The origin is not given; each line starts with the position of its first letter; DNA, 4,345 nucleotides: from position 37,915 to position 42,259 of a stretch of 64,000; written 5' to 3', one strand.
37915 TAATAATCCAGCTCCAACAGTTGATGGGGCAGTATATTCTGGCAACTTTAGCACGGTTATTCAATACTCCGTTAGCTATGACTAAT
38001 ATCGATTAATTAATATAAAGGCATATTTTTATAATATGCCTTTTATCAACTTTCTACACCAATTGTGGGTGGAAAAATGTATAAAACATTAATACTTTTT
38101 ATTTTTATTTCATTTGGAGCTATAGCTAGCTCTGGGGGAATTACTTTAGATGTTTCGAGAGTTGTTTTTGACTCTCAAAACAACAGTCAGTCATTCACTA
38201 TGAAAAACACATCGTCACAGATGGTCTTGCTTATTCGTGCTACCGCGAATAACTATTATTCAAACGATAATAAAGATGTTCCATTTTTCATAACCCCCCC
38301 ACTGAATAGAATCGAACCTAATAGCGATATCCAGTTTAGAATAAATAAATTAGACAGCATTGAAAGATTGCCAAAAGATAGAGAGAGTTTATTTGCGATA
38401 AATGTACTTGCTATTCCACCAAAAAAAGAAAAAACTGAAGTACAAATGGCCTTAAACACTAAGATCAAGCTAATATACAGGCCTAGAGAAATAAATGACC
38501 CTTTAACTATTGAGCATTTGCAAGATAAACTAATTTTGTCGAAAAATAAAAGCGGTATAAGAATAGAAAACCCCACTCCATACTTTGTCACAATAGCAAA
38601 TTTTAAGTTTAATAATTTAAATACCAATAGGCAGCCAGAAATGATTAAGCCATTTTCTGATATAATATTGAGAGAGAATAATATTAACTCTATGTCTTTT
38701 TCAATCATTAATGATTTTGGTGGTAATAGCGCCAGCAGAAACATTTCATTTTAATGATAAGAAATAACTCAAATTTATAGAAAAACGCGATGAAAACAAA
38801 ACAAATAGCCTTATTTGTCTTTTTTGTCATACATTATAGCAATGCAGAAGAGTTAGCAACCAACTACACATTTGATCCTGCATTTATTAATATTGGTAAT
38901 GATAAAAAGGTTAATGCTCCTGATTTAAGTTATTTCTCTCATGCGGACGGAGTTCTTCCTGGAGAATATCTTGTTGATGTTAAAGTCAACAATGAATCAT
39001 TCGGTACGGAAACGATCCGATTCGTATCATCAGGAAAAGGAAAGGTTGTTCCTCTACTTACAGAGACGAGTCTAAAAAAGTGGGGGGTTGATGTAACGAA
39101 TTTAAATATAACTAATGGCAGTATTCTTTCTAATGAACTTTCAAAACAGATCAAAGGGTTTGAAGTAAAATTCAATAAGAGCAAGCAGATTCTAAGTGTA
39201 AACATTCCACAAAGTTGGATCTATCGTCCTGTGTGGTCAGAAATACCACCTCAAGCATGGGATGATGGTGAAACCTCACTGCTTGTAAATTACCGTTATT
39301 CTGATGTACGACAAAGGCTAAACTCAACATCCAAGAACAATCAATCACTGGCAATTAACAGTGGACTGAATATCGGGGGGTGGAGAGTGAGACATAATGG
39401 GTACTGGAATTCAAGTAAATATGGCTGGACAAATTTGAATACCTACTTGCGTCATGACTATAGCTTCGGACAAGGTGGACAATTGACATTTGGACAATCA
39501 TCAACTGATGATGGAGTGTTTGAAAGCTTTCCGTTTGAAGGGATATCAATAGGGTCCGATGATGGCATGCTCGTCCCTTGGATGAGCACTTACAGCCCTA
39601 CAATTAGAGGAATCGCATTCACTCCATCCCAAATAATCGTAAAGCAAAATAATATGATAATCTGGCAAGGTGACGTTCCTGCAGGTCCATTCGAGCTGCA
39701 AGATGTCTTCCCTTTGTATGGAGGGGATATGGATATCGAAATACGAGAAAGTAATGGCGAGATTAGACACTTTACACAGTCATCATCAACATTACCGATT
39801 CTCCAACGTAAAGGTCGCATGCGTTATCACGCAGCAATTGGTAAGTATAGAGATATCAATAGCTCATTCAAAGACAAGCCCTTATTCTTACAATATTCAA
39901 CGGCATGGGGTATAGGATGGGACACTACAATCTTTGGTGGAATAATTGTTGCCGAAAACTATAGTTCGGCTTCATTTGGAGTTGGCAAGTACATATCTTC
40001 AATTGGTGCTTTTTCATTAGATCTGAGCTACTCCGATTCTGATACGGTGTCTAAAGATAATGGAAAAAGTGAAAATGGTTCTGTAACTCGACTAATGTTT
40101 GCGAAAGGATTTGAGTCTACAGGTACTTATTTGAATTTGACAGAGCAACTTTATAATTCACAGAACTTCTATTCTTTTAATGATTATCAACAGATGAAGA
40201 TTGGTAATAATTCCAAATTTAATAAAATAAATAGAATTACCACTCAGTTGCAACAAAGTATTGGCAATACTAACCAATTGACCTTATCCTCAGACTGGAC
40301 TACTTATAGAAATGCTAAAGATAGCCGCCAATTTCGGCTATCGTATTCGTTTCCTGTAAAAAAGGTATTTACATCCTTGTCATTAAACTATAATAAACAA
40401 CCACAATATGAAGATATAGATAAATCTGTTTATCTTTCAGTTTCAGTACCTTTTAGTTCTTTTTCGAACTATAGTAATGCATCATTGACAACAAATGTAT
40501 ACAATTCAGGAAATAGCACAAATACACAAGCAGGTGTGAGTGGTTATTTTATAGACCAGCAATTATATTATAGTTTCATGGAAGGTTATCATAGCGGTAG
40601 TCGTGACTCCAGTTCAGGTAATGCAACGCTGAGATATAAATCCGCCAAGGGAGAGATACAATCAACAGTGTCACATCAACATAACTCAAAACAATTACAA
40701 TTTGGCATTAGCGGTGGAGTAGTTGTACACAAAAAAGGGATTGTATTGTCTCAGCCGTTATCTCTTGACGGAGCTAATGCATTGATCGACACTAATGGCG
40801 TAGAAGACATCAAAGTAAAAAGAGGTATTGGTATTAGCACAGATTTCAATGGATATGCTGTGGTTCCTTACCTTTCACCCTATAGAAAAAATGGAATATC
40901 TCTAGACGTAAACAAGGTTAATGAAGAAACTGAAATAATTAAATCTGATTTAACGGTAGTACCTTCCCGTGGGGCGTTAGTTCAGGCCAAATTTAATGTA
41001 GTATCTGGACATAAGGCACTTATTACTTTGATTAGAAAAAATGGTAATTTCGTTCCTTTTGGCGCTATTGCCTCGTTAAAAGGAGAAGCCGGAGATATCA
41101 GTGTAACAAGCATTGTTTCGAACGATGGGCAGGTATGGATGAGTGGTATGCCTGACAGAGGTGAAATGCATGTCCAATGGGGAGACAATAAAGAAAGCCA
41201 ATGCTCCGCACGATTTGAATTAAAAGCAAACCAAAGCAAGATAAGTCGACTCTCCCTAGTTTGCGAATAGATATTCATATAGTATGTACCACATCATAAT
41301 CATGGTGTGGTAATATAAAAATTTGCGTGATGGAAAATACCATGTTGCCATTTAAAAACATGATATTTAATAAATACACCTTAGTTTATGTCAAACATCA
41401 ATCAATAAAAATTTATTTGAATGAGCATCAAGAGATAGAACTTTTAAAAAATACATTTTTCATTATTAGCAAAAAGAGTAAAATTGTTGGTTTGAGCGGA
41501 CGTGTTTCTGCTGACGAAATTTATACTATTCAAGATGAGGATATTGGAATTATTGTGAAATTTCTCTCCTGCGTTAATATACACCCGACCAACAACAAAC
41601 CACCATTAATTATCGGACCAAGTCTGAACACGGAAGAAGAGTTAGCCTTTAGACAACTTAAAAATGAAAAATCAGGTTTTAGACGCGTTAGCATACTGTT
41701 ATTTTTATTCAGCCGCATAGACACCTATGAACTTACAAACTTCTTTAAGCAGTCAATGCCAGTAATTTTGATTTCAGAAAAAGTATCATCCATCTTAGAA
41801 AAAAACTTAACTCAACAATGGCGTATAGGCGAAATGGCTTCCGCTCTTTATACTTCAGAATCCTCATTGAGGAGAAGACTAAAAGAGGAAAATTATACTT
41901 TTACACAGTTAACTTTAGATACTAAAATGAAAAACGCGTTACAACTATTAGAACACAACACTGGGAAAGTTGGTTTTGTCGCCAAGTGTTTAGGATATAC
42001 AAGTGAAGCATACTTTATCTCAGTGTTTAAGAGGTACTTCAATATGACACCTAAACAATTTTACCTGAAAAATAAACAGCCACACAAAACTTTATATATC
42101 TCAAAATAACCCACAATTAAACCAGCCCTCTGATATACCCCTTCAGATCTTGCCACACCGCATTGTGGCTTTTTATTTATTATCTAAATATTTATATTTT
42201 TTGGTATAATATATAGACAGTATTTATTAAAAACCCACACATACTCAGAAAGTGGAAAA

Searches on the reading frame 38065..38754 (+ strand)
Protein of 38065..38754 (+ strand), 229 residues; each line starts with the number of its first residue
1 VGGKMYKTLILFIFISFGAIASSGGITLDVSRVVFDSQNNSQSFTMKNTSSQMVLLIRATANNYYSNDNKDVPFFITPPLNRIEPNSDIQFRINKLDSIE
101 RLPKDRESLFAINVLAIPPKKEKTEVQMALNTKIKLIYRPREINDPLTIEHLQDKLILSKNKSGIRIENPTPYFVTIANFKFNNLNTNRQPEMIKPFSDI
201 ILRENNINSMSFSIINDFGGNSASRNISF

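Call 93: search_protein_families(library=pfam, max_evalue=0.001, proteins=[window:38065-38754:+])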
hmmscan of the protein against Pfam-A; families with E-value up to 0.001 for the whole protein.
window:38065-38754:+ (229 aa): 2 families
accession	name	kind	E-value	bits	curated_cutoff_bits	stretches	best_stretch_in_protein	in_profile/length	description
PF00345.26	PapD_N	-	1.4e-28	99.8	23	1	25-143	1-125/126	Pili and flagellar-assembly chaperone, PapD N-terminal domain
PF02753.23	PapD_C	-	9.2e-12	45.5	22.8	1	167-222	1-62/63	Pili assembly chaperone PapD, C-terminal domain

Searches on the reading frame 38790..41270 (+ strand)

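Call 93: search_protein_families(library=pfam, max_evalue=0.001, proteins=[window:38790-41270:+])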
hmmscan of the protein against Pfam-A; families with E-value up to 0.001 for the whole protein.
window:38790-41270:+ (826 aa): 3 families
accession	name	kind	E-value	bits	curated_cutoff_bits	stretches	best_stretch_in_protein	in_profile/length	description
PF00577.26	Usher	-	2.9e-136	455.9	27.1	1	187-735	2-549/549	Outer membrane usher protein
PF13954.11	PapC_N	-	1.6e-30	106.4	27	1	27-171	1-145/146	PapC N-terminal domain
PF13953.12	PapC_C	-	6.2e-18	64.8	27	1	744-812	1-65/66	PapC C-terminal domain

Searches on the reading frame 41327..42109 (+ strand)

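Call 93: search_protein_families(library=pfam, max_evalue=0.001, proteins=[window:41327-42109:+])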
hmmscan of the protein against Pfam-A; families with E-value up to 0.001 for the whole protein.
window:41327-42109:+ (260 aa): 2 families
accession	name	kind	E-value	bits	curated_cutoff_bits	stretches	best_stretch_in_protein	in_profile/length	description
PF00165.29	HTH_AraC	-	4.6e-15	55.8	26.6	2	218-245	14-40/42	Bacterial regulatory helix-turn-helix proteins, AraC family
PF12833.13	HTH_18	-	2.2e-12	47.5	33.6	1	170-245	1-77/80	Helix-turn-helix domain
